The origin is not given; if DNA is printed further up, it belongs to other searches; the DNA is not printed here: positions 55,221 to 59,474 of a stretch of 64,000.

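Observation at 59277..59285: Homopolymeric G9 tract (C9 on the plus strand) inside the first 15 codons of the 1317-aa SGNH surface protein: candidate slipped-strand phase-variation switch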

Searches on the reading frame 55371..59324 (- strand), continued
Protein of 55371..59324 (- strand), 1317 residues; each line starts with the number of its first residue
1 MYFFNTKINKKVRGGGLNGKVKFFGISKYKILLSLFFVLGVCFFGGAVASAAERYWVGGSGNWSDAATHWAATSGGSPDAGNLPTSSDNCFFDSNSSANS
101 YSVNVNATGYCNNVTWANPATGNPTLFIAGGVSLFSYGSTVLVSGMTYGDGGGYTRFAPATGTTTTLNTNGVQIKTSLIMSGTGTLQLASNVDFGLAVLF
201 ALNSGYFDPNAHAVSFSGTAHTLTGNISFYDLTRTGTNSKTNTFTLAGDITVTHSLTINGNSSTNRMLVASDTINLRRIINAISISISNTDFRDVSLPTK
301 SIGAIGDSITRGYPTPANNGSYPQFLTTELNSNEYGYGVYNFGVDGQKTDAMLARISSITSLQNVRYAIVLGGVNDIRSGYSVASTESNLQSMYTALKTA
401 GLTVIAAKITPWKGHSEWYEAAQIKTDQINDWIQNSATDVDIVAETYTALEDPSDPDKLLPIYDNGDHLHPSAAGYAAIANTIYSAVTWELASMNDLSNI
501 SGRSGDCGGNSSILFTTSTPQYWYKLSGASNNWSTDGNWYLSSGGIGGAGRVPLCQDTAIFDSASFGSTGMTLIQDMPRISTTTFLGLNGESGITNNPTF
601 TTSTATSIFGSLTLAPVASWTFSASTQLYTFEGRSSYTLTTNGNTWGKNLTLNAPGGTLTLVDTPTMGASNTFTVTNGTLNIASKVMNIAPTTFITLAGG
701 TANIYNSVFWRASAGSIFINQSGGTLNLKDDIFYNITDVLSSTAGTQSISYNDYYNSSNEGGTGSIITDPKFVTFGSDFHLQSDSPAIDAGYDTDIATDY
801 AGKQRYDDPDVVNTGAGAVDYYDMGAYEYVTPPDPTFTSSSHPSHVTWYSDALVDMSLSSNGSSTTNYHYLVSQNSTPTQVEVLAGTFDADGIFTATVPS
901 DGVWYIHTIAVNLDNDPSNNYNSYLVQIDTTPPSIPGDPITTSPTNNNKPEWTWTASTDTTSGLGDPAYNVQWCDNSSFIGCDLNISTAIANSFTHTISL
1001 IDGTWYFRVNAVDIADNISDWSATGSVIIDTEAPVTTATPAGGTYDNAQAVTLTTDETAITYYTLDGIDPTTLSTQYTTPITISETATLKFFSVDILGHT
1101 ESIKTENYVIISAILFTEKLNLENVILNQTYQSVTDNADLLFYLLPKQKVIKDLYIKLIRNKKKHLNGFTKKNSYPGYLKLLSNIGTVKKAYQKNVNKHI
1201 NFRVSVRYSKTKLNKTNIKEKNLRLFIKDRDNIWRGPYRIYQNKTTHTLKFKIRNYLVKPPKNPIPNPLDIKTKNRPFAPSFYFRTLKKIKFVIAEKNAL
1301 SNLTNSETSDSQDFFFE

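Call 18: find_related_loci(query=A1, collection=metagenome_contigs, flank=10000)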
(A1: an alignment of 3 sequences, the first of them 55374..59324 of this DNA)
Query A1 (1317 aa) in metagenome_contigs; peptide patterns used: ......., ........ (x = any residue, [..] = any of these).
600 stretches matched a pattern (row limit reached: there are more); 2 encode a relative of the query (tblastn E <= 1e-3); 2 distinct loci.
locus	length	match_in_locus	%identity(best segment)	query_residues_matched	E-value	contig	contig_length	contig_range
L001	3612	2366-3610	64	295-1151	1e-40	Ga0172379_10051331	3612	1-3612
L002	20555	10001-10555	24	304-485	8e-9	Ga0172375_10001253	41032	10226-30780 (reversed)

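Call 20: list_cluster_members(proteins=[P0001, P0002, P0003])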
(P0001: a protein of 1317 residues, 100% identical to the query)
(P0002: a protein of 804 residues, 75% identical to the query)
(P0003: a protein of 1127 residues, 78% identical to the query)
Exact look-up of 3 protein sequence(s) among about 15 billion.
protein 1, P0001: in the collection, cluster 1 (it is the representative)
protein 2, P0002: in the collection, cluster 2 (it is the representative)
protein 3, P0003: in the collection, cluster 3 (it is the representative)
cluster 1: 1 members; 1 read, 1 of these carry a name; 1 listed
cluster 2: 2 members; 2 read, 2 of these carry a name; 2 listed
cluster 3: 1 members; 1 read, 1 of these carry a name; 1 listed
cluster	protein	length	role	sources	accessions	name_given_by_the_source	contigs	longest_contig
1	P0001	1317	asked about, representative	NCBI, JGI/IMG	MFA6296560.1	MAG: GDSL-type esterase/lipase family protein [Patescibacteria group bacterium] | lysophospholipase L1-like esterase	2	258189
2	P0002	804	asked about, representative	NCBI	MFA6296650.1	MAG: chitobiase/beta-hexosaminidase C-terminal domain-containing protein [Patescibacteria ...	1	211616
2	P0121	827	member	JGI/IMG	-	lysophospholipase L1-like esterase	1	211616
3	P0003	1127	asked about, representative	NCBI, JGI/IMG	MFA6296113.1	MAG: chitobiase/beta-hexosaminidase C-terminal domain-containing protein [Patescibacteria ... | lysophospholipase L1-like esterase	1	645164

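Call 30: find_homologous_proteins(query=P0002)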
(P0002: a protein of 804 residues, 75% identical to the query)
Query P0002 (804 aa): 187 proteins with E <= 0.001 among 8000 candidates; the best 120 are listed.
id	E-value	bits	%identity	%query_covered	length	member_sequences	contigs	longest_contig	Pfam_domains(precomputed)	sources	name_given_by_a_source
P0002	0.0e+0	1814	100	100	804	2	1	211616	PF13287.13,PF13290.14,PF13472.13,PF00657.29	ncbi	ncbi:MAG: chitobiase/beta-hexosaminidase C-terminal domain-containing protein [Patescibacteria group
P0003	0.0e+0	1141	68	94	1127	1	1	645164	PF13287.13,PF13290.14,PF13472.13,PF00657.29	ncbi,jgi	ncbi:MAG: chitobiase/beta-hexosaminidase C-terminal domain-containing protein [Patescibacteria group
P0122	1.7e-292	990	61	100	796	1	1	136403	PF13287.13,PF13290.14,PF13472.13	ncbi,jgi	ncbi:MAG: chitobiase/beta-hexosaminidase C-terminal domain-containing protein [Patescibacteria group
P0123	9.4e-288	975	57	23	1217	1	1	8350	PF13287.13,PF22834.4,PF13290.14,PF12245.15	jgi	jgi:hypothetical protein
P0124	3.6e-196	672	48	24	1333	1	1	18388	PF26342.1,PF13927.13,PF13287.13,PF13290.14,PF12245.15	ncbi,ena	-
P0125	5.4e-189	648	54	20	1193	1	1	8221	PF13287.13,PF13290.14,PF12245.15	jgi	jgi:hypothetical protein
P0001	4.0e-180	619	75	44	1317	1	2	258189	PF13287.13,PF13290.14,PF13472.13,PF00657.29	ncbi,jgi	ncbi:MAG: GDSL-type esterase/lipase family protein [Patescibacteria group bacterium]|jgi:lysophospho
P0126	8.4e-163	562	55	64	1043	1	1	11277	PF13287.13,PF13290.14,PF13472.13,PF00657.29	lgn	-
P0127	3.8e-153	530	51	67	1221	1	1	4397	PF22352.3,PF13287.13,PF13290.14,PF13472.13,PF00657.29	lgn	-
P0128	1.5e-148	514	54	59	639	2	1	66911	PF13290.14,PF13472.13,PF01471.24,PF00657.29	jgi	jgi:lysophospholipase L1-like esterase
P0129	1.5e-145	505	50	66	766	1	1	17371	PF13472.13,PF01471.24,PF00657.29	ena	-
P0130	2.7e-145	504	62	48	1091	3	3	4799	PF13472.13,PF01471.24,PF00657.29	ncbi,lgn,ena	-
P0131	5.2e-145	503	61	50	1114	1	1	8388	PF13472.13,PF01471.24,PF00657.29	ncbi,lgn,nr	ncbi:MAG: GDSL-type esterase/lipase family protein [Paludibacter sp.]|nr:GDSL-type esterase/lipase f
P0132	6.5e-144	499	61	50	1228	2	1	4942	PF13472.13,PF01471.24,PF00657.29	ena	-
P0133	8.3e-144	499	60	50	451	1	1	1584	PF13472.13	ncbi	ncbi:MAG: GDSL-type esterase/lipase family protein, partial [Minisyncoccia bacterium]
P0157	4.7e-120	420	51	53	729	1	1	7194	PF13472.13,PF00657.29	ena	-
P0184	1.5e-100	356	50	49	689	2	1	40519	PF13472.13,PF00657.29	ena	-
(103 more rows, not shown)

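Call 32: find_encoding_contigs(protein=P0122, flank=10000, max_places=10)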
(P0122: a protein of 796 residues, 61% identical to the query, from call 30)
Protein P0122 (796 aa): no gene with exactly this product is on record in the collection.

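Call 38: find_encoding_contigs(protein=P0128, flank=3000, max_places=6)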
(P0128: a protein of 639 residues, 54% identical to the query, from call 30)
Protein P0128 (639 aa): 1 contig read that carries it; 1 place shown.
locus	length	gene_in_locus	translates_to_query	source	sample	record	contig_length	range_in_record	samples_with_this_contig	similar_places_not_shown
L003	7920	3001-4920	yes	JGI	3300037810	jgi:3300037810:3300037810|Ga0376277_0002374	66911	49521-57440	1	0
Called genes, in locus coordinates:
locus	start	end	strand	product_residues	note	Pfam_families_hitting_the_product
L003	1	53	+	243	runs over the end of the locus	PF04402:SIMPL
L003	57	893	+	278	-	-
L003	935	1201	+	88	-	-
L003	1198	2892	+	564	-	PF03717:PBP_dimer, PF00905:Transpeptidase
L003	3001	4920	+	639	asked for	PF00657:Lipase_GDSL, PF13472:Lipase_GDSL_2, PF13290:CHB_HEX_C_1, PF01471:PG_binding_1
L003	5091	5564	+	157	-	PF20803:PaaX_M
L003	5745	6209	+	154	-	PF03449:GreA_GreB_N, PF01272:GreA_GreB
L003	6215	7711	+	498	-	PF01336:tRNA_anti-codon, PF00152:tRNA-synt_2, PF01409:tRNA-synt_2d (faint)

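Call 39: find_encoding_contigs(protein=P0126, flank=3000, max_places=6)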
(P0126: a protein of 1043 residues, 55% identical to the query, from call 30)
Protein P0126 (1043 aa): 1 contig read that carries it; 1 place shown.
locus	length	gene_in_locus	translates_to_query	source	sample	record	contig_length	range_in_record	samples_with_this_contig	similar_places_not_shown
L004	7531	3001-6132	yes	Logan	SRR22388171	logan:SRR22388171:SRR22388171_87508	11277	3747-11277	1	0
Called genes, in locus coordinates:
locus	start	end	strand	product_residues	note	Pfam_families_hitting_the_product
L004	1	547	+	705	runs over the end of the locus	PF03477:ATP-cone, PF13597:NRDD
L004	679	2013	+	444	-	PF07676:PD40 (faint)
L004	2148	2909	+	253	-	PF20803:PaaX_M, PF08223:PaaX_C (faint)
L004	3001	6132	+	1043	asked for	PF00657:Lipase_GDSL (weak), PF13472:Lipase_GDSL_2, PF13287:Fn3_assoc (weak), PF13290:CHB_HEX_C_1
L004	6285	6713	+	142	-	PF01797:Y1_Tnp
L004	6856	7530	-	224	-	?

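Call 44: find_encoding_contigs(protein=P0157, flank=2000, max_places=6)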
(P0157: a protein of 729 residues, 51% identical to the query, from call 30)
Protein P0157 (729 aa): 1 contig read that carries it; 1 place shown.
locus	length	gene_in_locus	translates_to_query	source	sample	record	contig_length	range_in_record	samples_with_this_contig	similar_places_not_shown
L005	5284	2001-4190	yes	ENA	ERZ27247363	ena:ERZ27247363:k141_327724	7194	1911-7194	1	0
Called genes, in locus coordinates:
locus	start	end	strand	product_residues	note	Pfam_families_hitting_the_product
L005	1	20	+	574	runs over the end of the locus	PF01471:PG_binding_1 (weak)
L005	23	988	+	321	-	PF01565:FAD_binding_4, PF02873:MurB_C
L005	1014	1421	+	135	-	PF02482:Ribosomal_S30AE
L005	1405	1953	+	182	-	PF01862:PvlArgDC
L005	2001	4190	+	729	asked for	PF00657:Lipase_GDSL, PF13472:Lipase_GDSL_2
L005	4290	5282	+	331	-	?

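Call 45: find_encoding_contigs(protein=P0184, flank=2000, max_places=6)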
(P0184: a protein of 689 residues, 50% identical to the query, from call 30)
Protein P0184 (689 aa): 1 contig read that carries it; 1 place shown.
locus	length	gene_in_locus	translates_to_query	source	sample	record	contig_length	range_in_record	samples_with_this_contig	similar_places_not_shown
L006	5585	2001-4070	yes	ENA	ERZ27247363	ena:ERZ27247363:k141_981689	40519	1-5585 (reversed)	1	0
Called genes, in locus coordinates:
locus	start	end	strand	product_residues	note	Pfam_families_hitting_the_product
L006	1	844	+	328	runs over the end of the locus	PF01565:FAD_binding_4, PF02873:MurB_C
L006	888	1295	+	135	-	PF02482:Ribosomal_S30AE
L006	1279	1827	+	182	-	PF01862:PvlArgDC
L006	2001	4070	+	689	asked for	PF00657:Lipase_GDSL, PF13472:Lipase_GDSL_2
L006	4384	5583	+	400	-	?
